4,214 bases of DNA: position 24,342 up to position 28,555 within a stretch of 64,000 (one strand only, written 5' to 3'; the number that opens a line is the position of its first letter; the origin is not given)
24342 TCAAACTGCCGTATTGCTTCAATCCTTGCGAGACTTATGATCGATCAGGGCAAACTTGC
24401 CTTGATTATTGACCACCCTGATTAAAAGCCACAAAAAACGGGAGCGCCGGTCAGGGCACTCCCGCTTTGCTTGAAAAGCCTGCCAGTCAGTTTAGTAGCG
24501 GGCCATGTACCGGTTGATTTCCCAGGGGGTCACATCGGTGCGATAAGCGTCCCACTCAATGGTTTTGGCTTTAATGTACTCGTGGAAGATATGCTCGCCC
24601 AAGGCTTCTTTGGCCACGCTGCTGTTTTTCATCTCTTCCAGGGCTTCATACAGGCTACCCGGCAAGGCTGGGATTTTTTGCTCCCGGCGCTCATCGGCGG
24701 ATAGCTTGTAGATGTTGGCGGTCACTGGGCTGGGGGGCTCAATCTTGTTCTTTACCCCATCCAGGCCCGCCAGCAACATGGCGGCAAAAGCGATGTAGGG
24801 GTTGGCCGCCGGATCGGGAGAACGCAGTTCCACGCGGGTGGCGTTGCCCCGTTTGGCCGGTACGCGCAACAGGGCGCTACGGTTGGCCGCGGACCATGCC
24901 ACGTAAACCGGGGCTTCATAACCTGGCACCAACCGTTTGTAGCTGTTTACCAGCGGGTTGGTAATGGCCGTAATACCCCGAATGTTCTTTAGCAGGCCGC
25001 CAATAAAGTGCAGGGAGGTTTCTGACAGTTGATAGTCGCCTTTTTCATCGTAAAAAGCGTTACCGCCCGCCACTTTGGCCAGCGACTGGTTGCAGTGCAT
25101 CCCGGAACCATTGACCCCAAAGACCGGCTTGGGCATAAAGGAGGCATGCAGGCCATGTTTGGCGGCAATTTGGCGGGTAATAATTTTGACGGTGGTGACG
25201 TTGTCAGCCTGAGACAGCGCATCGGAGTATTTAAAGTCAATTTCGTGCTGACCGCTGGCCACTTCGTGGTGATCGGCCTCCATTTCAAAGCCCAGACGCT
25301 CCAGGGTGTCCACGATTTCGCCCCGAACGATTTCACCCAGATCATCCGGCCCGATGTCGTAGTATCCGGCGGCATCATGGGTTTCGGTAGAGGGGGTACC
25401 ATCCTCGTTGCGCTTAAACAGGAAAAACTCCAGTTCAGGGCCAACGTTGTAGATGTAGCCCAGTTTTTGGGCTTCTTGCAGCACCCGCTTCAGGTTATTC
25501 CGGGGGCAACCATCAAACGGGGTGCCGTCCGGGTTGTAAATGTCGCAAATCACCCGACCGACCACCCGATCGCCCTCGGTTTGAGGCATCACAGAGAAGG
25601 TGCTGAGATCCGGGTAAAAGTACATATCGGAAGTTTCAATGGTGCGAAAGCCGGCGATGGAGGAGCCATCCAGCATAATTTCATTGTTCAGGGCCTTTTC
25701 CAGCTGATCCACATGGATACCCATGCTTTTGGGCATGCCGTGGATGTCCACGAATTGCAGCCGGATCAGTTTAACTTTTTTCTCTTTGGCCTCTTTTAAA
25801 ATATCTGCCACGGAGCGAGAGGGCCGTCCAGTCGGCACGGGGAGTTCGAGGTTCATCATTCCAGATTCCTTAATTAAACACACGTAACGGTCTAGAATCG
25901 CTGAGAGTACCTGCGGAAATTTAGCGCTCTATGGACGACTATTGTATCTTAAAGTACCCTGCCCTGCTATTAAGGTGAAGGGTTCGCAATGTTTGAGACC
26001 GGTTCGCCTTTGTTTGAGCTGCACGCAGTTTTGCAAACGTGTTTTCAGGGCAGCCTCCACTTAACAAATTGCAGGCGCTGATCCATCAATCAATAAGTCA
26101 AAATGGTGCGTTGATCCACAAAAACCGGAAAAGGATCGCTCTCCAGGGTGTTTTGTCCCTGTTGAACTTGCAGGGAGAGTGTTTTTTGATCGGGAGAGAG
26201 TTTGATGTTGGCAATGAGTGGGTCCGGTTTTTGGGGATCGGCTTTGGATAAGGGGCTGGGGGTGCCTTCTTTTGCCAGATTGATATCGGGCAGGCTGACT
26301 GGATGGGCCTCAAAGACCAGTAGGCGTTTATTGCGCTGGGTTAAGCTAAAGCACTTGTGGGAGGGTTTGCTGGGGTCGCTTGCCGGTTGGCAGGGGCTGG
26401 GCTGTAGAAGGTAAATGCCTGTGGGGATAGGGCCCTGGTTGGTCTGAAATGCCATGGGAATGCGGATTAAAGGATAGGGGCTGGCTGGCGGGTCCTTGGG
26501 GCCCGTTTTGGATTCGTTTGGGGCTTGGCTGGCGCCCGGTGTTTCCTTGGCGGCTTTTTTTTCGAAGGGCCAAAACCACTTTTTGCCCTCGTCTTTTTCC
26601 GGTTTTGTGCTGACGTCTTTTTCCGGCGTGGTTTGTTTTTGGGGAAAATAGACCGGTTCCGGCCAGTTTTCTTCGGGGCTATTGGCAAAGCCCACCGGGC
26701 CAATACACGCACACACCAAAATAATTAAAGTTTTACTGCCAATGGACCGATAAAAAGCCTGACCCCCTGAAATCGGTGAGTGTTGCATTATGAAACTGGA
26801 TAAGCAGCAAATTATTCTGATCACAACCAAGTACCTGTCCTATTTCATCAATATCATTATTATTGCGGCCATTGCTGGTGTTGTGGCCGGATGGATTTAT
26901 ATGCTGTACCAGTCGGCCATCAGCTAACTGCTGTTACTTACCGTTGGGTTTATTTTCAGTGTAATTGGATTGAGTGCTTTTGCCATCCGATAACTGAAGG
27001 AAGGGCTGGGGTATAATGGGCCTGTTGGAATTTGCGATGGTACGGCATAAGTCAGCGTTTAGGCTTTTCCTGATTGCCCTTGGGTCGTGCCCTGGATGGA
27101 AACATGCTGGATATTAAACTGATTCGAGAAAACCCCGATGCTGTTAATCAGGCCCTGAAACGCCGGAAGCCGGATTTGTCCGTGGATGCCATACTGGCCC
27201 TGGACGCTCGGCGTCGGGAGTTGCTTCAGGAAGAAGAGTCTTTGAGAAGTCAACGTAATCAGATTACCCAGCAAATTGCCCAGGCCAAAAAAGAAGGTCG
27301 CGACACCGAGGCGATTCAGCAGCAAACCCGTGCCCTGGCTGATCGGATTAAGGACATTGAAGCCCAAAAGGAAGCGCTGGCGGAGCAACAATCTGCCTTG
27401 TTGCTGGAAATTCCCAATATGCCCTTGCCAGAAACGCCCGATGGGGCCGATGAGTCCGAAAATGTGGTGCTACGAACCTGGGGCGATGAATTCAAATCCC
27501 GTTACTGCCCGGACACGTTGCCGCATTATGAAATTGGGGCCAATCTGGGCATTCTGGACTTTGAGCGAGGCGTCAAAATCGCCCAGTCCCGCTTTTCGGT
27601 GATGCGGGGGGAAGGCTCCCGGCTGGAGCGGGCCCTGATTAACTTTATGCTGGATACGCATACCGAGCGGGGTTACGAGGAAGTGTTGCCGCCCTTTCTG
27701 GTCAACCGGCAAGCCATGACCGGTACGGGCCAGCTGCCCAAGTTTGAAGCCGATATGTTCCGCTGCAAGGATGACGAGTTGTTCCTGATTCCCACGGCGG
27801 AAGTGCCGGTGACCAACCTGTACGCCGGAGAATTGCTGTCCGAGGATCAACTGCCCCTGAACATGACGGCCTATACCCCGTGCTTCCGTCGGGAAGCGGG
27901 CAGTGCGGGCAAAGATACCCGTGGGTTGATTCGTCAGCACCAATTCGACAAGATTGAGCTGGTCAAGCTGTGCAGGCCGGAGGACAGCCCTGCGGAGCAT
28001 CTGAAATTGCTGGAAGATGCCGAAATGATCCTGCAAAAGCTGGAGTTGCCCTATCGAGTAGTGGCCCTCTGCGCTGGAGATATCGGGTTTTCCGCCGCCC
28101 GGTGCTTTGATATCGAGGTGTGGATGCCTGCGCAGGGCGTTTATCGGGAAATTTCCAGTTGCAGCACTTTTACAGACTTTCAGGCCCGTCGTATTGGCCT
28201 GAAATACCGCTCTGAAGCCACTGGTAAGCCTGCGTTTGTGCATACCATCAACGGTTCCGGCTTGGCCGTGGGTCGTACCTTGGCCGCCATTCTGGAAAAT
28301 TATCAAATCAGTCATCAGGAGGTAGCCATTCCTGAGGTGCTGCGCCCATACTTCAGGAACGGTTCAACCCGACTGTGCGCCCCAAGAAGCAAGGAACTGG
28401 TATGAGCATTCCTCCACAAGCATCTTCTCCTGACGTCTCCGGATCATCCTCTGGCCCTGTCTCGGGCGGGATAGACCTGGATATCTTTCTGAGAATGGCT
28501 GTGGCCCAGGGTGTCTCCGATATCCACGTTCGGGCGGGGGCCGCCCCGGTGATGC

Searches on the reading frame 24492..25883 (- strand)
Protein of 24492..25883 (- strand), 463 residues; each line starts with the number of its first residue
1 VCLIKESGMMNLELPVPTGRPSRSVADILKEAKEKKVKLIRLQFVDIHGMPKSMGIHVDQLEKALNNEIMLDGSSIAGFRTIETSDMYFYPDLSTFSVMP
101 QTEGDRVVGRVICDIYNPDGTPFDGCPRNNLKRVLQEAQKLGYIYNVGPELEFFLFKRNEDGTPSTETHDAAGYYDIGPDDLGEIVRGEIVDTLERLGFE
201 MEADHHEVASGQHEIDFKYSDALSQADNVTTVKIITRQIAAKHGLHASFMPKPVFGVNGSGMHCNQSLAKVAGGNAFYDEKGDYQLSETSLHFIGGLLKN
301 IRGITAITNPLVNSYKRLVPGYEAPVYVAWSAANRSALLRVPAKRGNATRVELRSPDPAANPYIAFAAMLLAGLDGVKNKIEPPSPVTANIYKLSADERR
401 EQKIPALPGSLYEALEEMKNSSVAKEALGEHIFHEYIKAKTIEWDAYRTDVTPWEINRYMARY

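Call 98: search_protein_families(library=pfam, proteins=[window:24492-25883:-], max_evalue=0.00001)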
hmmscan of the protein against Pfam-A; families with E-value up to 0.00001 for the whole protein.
window:24492-25883:- (463 aa): 2 families
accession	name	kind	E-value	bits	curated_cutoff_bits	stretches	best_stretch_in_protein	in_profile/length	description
PF00120.29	Gln-synt_C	-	1.6e-137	458.6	24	1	125-459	2-344/344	Glutamine synthetase, catalytic domain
PF03951.24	Gln-synt_N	-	3.3e-27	94.3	33.4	1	36-118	1-82/82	Glutamine synthetase, beta-Grasp domain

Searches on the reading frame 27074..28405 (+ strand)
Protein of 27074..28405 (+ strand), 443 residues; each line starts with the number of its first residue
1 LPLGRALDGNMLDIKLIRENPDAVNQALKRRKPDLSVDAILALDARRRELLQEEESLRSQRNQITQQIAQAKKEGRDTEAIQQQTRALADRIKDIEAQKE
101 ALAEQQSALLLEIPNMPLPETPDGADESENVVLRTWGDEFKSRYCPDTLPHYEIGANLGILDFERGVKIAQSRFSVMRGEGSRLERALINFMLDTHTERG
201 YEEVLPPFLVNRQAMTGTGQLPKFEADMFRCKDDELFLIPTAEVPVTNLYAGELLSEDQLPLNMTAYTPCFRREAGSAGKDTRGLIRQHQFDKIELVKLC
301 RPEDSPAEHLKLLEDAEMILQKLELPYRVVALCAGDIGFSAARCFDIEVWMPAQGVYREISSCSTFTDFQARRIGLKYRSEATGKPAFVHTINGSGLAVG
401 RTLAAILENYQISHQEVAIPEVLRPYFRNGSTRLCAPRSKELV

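Call 98: search_protein_families(library=pfam, proteins=[window:27074-28405:+], max_evalue=0.00001)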
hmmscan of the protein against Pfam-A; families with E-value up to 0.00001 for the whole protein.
window:27074-28405:+ (443 aa): 2 families
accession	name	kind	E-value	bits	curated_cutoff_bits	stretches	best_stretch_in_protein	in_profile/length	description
PF00587.30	tRNA-synt_2b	-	2.1e-42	145.6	29.3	1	231-410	3-179/179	tRNA synthetase class II core domain (G, H, P, S and T)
PF02403.27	Seryl_tRNA_N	-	2.6e-29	102.1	28.2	1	11-117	1-108/108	Seryl-tRNA synthetase N-terminal domain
